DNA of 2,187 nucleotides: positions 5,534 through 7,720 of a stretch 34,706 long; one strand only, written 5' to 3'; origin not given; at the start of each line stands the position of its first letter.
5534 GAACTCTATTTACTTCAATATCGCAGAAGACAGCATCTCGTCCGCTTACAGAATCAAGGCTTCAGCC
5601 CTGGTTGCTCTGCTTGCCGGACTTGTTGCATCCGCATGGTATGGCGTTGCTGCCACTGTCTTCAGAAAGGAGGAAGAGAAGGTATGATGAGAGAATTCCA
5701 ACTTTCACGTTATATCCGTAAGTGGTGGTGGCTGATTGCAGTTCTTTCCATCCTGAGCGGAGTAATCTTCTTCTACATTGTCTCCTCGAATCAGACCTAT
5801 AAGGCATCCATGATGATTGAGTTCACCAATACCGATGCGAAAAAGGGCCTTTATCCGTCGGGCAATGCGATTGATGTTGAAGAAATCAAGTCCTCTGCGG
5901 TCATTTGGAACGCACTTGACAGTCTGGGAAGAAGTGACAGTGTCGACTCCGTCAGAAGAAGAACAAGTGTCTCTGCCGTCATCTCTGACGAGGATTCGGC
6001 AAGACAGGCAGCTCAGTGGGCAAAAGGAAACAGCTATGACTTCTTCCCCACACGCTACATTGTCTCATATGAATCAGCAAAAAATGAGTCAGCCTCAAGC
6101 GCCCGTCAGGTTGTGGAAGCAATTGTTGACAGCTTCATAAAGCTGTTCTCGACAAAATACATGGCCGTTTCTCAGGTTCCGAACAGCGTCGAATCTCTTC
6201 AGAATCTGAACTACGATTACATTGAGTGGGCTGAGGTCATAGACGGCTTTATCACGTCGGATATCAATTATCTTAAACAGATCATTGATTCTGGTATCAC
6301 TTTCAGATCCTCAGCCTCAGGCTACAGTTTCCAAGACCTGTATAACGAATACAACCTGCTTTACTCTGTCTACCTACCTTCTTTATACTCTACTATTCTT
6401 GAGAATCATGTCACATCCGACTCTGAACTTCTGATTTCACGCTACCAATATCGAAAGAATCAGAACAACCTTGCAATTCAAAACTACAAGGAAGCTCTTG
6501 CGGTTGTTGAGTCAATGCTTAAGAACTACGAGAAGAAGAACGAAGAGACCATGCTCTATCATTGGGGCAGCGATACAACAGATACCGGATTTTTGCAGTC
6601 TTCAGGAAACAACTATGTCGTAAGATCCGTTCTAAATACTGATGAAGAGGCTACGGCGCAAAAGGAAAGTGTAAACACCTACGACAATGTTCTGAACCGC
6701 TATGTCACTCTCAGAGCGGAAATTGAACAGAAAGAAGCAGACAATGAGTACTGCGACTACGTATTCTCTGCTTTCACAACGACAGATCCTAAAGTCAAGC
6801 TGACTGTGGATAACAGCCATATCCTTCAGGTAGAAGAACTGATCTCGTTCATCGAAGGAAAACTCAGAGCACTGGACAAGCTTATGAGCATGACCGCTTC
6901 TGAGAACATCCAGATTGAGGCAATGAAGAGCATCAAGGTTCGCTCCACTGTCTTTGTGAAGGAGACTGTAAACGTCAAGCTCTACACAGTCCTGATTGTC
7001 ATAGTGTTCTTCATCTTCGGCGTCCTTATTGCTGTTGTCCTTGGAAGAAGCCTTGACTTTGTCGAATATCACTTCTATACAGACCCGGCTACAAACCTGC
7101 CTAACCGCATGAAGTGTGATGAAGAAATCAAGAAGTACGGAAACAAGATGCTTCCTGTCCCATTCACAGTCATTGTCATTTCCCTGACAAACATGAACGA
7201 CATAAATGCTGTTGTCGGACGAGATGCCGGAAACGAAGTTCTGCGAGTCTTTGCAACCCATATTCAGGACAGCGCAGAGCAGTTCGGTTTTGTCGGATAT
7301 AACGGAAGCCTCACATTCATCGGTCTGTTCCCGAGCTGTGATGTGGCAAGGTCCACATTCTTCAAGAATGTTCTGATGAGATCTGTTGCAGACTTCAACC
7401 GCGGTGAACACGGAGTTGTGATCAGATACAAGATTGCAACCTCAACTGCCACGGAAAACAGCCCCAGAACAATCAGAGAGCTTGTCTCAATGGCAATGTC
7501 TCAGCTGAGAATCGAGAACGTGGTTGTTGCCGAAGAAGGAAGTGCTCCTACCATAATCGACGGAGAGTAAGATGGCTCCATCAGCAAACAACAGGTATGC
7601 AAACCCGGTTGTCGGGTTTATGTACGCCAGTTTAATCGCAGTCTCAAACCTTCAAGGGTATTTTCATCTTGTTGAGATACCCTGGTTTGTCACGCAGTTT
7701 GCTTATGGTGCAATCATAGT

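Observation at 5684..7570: Wzz/PCP co-polymerase fused to a catalytically dead GGDEF domain, sitting where a BY-kinase module normally sits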

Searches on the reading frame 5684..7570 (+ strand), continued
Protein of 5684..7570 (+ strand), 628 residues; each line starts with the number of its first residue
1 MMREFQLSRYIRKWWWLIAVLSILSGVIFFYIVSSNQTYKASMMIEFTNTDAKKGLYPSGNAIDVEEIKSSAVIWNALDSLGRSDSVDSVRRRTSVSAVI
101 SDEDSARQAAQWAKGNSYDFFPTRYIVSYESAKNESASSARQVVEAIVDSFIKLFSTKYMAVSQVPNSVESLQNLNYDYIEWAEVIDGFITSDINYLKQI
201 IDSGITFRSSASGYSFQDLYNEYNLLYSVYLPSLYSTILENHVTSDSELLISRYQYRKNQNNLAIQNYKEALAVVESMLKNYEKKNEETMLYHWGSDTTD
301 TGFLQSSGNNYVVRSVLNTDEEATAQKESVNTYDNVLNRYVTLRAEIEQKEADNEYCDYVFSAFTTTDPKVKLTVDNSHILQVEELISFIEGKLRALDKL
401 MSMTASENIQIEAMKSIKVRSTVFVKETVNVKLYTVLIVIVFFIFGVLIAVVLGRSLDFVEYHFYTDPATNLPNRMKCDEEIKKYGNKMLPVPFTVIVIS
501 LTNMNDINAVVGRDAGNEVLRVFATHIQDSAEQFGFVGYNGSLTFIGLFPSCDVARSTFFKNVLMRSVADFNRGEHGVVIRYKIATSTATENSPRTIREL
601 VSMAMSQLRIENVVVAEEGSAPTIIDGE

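Call 23: predict_structure(alignment_id=A1)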
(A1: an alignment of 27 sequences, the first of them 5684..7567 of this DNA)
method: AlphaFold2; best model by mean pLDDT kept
length: 628 residues; sequences in the alignment: 27
mean_pLDDT: 80.3   pTM: 0.47
mean pLDDT of the five models: 80.3, 79.3, 78.8, 77.4, 76.3
residues with pLDDT >= 90: 158; 70-90: 354; 50-70: 70; < 50: 46
segments of 3 or more residues with pLDDT < 50: 1-4, 297-311, 315-330, 618-628
pLDDT, mean of each block of 10 residues (from residue 1): 50 73 79 80 91 85 90 93 90 91 84 81 91 87 93 85 57 71 88 89 83 90 92 90 86 92 94 89 77 54 41 47 40 79 92 91 74 76 91 89 85 83 80 74 75 64 73 85 79 89 86 84 89 86 89 87 87 79 90 85 87 60 35
secondary structure, 60 per line:
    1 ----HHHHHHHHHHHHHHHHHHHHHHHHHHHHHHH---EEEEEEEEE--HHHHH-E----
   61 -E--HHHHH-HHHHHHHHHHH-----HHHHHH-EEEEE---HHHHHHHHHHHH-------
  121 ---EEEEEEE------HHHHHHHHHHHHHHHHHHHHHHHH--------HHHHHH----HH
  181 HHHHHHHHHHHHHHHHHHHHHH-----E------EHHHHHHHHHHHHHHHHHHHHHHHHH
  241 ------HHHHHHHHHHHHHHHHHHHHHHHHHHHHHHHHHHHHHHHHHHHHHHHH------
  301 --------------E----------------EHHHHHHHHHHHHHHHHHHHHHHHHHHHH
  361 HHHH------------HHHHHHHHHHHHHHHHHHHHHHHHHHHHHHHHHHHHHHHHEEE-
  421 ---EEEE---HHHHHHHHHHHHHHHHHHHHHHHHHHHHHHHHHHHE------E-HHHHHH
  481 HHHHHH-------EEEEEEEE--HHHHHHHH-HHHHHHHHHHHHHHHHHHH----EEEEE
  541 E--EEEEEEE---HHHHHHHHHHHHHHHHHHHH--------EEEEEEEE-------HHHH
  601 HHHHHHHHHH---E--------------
elements in order: H5-35 E39-47 H50-54 H65-69 H71-81 H87-92 E94-98 H102-113 E124-130 H137-160 H169-174 H179-202 H216-240 H247-294 H333-364 H377-416 E417-419 E424-427 H431-465 H475-486 E494-501 H504-511 H513-531 E536-541 E544-550 H554-573 E582-589 H597-610

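Call 25: fold_search(model_id=the predicted structure, library=pdb)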
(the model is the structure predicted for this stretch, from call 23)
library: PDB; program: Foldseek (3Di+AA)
matches with E <= 10: 690; with E <= 0.001: 102
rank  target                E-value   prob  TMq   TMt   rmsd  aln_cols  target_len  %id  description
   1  6et7_B                2.2e-07  1.00  0.24  0.23   8.4       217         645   12  Activated heterodimer of the bacteriophytochrome regulated diguanylyl cyclase variant - S505V A526V - from Idiomarina  (released 2018-06-13)
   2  5llw_B                2.5e-07  1.00  0.24  0.23   8.1       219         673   12  Bacteriophytochrome activated diguanylyl cyclase from Idiomarina species A28L (released 2017-03-15)
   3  5llw_A                3.0e-07  1.00  0.22  0.21  11.4       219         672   12  Bacteriophytochrome activated diguanylyl cyclase from Idiomarina species A28L (released 2017-03-15)
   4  2wb4_B                3.0e-07  1.00  0.21  0.29  29.1       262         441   18  activated diguanylate cyclase PleD in complex with c-di-GMP (released 2010-04-21)
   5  3i5a                  3.3e-07  1.00  0.22  0.42  30.8       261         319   16  Crystal structure of full-length WpsR from Pseudomonas syringae (released 2009-08-18)
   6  3bre_B                3.3e-07  1.00  0.22  0.41  29.9       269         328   16  Crystal Structure of P.aeruginosa PA3702 (released 2008-04-01)
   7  7e6g_A                4.1e-07  1.00  0.26  0.58  17.2       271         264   15  Crystal structure of diguanylate cyclase SiaD in complex with its activator SiaC from Pseudomonas aeruginosa (released 2021-09-22)
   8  8wcn_A                4.3e-07  1.00  0.22  0.35  42.9       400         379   12  Cryo-EM structure of PAO1-ImcA with GMPCPP (released 2024-03-13)
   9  5llx_B                4.5e-07  1.00  0.23  0.22   8.7       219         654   12  Bacteriophytochrome activated diguanylyl cyclase from Idiomarina species A28L with GTP bound (released 2017-03-15)
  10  6et7_A                5.0e-07  1.00  0.22  0.21  34.7       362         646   10  Activated heterodimer of the bacteriophytochrome regulated diguanylyl cyclase variant - S505V A526V - from Idiomarina  (released 2018-06-13)
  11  7e6g_B                7.0e-07  1.00  0.24  0.52  15.5       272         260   15  Crystal structure of diguanylate cyclase SiaD in complex with its activator SiaC from Pseudomonas aeruginosa (released 2021-09-22)
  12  5llx_A                7.7e-07  1.00  0.23  0.21  11.2       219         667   12  Bacteriophytochrome activated diguanylyl cyclase from Idiomarina species A28L with GTP bound (released 2017-03-15)
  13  3i5c_B                9.9e-07  1.00  0.21  0.63   5.1       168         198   20  Crystal structure of a fusion protein containing the leucine zipper of GCN4 and the GGDEF domain of WspR from Pseudomo (released 2009-08-18)
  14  3i5c_A                1.0e-06  1.00  0.21  0.63   4.7       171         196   20  Crystal structure of a fusion protein containing the leucine zipper of GCN4 and the GGDEF domain of WspR from Pseudomo (released 2009-08-18)
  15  5euh_A                1.5e-06  1.00  0.21  0.76   2.5       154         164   19  Crystal structure of the c-di-GMP-bound GGDEF domain of P. fluorescens GcbC (released 2015-12-30)
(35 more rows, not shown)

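Call 39: find_encoding_contigs(protein=P0021, flank=10000, max_places=1)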
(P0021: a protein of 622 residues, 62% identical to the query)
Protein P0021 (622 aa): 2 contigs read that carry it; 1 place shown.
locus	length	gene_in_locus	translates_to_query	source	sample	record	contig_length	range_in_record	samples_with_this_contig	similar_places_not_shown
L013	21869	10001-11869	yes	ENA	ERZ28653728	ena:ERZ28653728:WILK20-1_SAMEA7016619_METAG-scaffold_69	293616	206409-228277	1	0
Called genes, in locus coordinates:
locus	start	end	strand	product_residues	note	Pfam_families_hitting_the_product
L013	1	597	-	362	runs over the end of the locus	PF00005:ABC_tran, PF13304:AAA_21 (faint), PF08402:TOBE_2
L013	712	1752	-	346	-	PF01547:SBP_bac_1, PF13531:SBP_bac_11, PF13416:SBP_bac_8, PF13343:SBP_bac_6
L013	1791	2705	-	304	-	PF00294:PfkB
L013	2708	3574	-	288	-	PF01116:F_bP_aldolase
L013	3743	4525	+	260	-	PF08220:HTH_DeoR, PF00455:DeoRC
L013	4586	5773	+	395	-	PF00465:Fe-ADH, PF13685:Fe-ADH_2, PF25137:ADH_Fe_C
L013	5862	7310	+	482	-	PF02397:Bac_transf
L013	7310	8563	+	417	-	PF09314:DUF1972 (weak), PF13439:Glyco_transf_4, PF13579:Glyco_trans_4_4, PF00534:Glycos_transf_1, PF13692:Glyco_trans_1_4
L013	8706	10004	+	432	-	-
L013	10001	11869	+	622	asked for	PF00990:GGDEF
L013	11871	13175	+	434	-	PF04932:Wzy_C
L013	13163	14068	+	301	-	PF00149:Metallophos, PF12850:Metallophos_2 (weak)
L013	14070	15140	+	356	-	PF01757:Acyl_transf_3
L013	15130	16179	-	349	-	-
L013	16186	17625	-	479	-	PF03062:MBOAT, PF13813:MBOAT_2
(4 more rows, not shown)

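Call 40: find_encoding_contigs(protein=P0033, flank=10000, max_places=1)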
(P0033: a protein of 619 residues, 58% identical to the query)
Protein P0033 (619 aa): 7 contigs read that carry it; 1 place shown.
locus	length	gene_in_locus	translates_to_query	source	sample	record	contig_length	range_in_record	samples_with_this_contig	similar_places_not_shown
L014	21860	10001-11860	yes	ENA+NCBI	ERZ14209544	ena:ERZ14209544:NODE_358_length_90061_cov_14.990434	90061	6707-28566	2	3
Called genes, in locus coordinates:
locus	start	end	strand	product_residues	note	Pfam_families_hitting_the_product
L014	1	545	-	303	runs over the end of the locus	PF00892:EamA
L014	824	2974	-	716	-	PF03030:H_PPase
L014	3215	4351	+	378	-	PF14199:DUF4317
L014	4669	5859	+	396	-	PF09314:DUF1972 (weak), PF13439:Glyco_transf_4, PF13579:Glyco_trans_4_4, PF00534:Glycos_transf_1, PF13692:Glyco_trans_1_4, PF13524:Glyco_trans_1_2 (weak)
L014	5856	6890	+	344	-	PF00534:Glycos_transf_1, PF13692:Glyco_trans_1_4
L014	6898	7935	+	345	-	PF00534:Glycos_transf_1, PF13692:Glyco_trans_1_4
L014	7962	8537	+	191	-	PF00132:Hexapep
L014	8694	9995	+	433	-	-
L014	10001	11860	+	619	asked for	PF00990:GGDEF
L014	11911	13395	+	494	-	-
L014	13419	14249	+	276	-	PF00149:Metallophos, PF12850:Metallophos_2 (weak)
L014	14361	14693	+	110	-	-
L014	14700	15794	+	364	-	PF01757:Acyl_transf_3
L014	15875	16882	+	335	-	PF00535:Glycos_transf_2, PF10111:Glyco_tranf_2_2, PF13641:Glyco_tranf_2_3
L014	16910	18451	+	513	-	-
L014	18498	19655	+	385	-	PF04464:Glyphos_transf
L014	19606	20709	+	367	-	PF00535:Glycos_transf_2, PF10111:Glyco_tranf_2_2, PF13641:Glyco_tranf_2_3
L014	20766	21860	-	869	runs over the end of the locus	PF08757:CotH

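Call 41: find_encoding_contigs(protein=P0075, flank=10000, max_places=1)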
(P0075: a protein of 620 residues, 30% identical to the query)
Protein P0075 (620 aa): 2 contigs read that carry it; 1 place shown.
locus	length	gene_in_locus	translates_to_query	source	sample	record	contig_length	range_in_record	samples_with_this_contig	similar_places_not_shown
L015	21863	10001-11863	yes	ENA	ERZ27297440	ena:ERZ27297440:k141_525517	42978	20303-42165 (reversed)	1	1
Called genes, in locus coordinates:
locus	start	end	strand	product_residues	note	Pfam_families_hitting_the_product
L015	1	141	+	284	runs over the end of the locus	PF00563:EAL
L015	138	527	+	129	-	PF04138:GtrA_DPMS_TM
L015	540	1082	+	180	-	PF00132:Hexapep (weak)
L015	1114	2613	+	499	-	-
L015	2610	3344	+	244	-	PF05704:Caps_synth, PF04488:Gly_transf_sug, PF12919:TcdA_TcdB (weak)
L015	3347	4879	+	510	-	PF14264:Glucos_trans_II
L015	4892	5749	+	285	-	PF04794:YdjC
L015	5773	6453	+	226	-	PF02397:Bac_transf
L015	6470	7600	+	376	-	PF09314:DUF1972, PF20706:GT4-conflict (weak), PF13439:Glyco_transf_4, PF13579:Glyco_trans_4_4, PF00534:Glycos_transf_1, PF13692:Glyco_trans_1_4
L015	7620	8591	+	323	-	PF00149:Metallophos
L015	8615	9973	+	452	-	-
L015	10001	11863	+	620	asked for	PF00990:GGDEF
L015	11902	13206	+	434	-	PF04932:Wzy_C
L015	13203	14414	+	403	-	PF13439:Glyco_transf_4, PF13477:Glyco_trans_4_2 (weak), PF13579:Glyco_trans_4_4, PF00534:Glycos_transf_1, PF13692:Glyco_trans_1_4, PF13524:Glyco_trans_1_2 (weak)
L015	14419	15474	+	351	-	PF00535:Glycos_transf_2, PF10111:Glyco_tranf_2_2, PF13641:Glyco_tranf_2_3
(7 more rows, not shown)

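Call 53: list_cluster_members(proteins=[window:5684-7567:+, P0027, P0033, P0042, P0045, P0051, P0056, P0198, P0201, P0154])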
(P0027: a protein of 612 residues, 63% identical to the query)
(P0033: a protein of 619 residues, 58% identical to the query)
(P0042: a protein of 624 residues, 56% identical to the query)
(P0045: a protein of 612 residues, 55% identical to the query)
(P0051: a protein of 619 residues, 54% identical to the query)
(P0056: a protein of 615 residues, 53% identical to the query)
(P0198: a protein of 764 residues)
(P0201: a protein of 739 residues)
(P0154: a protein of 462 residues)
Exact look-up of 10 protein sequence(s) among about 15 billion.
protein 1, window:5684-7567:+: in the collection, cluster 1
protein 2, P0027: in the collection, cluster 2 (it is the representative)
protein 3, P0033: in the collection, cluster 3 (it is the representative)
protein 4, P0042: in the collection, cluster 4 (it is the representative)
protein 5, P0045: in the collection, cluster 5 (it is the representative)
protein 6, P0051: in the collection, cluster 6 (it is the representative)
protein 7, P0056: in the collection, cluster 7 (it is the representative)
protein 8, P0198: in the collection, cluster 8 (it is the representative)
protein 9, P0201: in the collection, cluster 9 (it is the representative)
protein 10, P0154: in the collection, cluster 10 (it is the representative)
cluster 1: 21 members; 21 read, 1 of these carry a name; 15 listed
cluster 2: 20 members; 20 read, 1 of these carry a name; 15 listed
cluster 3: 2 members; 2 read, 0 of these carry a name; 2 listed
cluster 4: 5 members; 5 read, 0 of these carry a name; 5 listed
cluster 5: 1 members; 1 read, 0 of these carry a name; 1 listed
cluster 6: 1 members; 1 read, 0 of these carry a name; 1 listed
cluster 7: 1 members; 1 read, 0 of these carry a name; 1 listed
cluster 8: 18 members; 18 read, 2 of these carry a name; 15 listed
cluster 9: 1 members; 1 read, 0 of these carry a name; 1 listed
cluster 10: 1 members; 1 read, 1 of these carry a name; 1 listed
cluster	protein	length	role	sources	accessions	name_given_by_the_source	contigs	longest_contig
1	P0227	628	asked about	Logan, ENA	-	-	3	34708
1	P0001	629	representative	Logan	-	-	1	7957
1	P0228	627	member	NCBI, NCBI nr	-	-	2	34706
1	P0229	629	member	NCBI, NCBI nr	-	-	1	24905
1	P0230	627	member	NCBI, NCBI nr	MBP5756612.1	MAG: GGDEF domain-containing protein [Spirochaetales bacterium] | GGDEF domain-containing protein [Spirochaetales bacterium]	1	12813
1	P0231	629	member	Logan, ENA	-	-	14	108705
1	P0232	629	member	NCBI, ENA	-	-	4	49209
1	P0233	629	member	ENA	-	-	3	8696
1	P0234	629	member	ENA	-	-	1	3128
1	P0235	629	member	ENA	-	-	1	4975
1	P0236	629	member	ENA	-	-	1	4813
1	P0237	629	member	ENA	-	-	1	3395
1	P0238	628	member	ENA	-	-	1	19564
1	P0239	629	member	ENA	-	-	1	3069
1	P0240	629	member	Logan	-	-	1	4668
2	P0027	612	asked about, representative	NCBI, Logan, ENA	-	-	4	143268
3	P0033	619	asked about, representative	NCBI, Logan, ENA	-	-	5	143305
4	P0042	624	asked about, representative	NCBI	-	-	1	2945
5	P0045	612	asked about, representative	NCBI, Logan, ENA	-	-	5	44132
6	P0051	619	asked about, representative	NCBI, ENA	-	-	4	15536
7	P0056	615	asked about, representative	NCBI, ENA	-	-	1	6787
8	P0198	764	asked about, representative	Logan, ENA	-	-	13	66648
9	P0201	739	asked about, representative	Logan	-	-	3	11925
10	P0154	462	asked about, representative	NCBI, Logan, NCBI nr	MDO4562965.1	MAG: hypothetical protein Q4C12_03935 [Clostridia bacterium] | hypothetical protein [Clostridia bacterium]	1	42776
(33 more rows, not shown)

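Call 68: search_protein_families(library=pfam, proteins=[L011:899-2398:+, L011:19009-20556:+, L014:16910-18448:+, L014:11911-13392:+], max_evalue=0.1)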
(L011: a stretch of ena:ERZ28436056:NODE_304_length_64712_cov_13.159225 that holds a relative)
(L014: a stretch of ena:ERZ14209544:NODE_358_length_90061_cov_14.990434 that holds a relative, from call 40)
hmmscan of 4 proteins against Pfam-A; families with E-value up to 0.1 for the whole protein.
L011:899-2398:+ (500 aa): 1 family
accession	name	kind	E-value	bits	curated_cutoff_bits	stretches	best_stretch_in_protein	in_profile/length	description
PF24057.1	DUF7358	-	0.012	15.7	27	1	354-453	15-114/229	Domain of unknown function (DUF7358)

L011:19009-20556:+ (516 aa): 2 families
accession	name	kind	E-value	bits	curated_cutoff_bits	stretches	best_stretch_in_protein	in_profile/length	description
PF04542.20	Sigma70_r2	-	0.0034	17.6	24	1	18-84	1-69/71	Sigma-70 region 2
PF05593.20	RHS_repeat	-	0.052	14.4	22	1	442-483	1-37/38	RHS Repeat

L014:16910-18448:+ (513 aa): 0 families

L014:11911-13392:+ (494 aa): 1 family
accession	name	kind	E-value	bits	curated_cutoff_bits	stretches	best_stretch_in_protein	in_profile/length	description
PF04932.20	Wzy_C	-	5.8e-05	23.4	31.7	1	213-350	4-149/149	O-Antigen ligase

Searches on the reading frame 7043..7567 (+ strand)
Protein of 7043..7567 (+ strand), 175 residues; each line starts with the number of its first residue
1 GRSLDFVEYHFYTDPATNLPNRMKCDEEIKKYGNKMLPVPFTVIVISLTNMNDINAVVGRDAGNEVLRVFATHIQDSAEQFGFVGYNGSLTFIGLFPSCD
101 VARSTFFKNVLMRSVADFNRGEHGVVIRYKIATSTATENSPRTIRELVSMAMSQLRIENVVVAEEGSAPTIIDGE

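Call 8: search_solved_structures(query=window:7043-7567:+, max_evalue=1, show_alignments=3)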
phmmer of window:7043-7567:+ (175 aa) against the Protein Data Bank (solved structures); distinct sequences matched with E-value up to 1: 21.
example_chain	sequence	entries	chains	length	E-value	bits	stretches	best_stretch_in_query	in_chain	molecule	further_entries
4urs_A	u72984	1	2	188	0.00038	23.6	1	5-119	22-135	DIGUANYLATE CYCLASE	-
5m3c_A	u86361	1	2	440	0.033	17.3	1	12-100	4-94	Diguanylate cyclase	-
6eib_A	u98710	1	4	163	0.039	17.1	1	18-105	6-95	Sensory box/GGDEF family protein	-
6zxb_A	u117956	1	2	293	0.042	16.9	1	14-111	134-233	Putative GGDEF/response regulator receiver domain protein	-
6zxc_A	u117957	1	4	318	0.05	16.7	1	14-111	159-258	Putative GGDEF/response regulator receiver domain protein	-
6zxm_A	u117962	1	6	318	0.05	16.7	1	14-111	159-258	Putative GGDEF/response regulator receiver domain protein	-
6ttr_A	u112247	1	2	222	0.064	16.3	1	7-98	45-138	GGDEF diguanylate cyclase DgcB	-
4urg_A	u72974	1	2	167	0.083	16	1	14-119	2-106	DIGUANYLATE CYCLASE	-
7e6g_A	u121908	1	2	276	0.093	15.8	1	13-99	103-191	Putative GGDEF domain protein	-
4urq_U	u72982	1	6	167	0.099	15.7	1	14-119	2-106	DIGUANYLATE CYCLASE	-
4zve_A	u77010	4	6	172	0.1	15.7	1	37-95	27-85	Diguanylate cyclase DosC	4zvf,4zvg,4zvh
3qyy_A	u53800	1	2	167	0.11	15.6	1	8-100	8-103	Response regulator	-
9g86_A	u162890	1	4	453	0.12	15.5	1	13-104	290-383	Response regulator PleD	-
1w25_A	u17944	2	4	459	0.12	15.5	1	13-104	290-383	STALKED-CELL DIFFERENTIATION CONTROLLING PROTEIN | RESPONSE REGULATOR PLED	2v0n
9g85_A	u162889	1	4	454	0.12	15.5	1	13-103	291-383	Response regulator PleD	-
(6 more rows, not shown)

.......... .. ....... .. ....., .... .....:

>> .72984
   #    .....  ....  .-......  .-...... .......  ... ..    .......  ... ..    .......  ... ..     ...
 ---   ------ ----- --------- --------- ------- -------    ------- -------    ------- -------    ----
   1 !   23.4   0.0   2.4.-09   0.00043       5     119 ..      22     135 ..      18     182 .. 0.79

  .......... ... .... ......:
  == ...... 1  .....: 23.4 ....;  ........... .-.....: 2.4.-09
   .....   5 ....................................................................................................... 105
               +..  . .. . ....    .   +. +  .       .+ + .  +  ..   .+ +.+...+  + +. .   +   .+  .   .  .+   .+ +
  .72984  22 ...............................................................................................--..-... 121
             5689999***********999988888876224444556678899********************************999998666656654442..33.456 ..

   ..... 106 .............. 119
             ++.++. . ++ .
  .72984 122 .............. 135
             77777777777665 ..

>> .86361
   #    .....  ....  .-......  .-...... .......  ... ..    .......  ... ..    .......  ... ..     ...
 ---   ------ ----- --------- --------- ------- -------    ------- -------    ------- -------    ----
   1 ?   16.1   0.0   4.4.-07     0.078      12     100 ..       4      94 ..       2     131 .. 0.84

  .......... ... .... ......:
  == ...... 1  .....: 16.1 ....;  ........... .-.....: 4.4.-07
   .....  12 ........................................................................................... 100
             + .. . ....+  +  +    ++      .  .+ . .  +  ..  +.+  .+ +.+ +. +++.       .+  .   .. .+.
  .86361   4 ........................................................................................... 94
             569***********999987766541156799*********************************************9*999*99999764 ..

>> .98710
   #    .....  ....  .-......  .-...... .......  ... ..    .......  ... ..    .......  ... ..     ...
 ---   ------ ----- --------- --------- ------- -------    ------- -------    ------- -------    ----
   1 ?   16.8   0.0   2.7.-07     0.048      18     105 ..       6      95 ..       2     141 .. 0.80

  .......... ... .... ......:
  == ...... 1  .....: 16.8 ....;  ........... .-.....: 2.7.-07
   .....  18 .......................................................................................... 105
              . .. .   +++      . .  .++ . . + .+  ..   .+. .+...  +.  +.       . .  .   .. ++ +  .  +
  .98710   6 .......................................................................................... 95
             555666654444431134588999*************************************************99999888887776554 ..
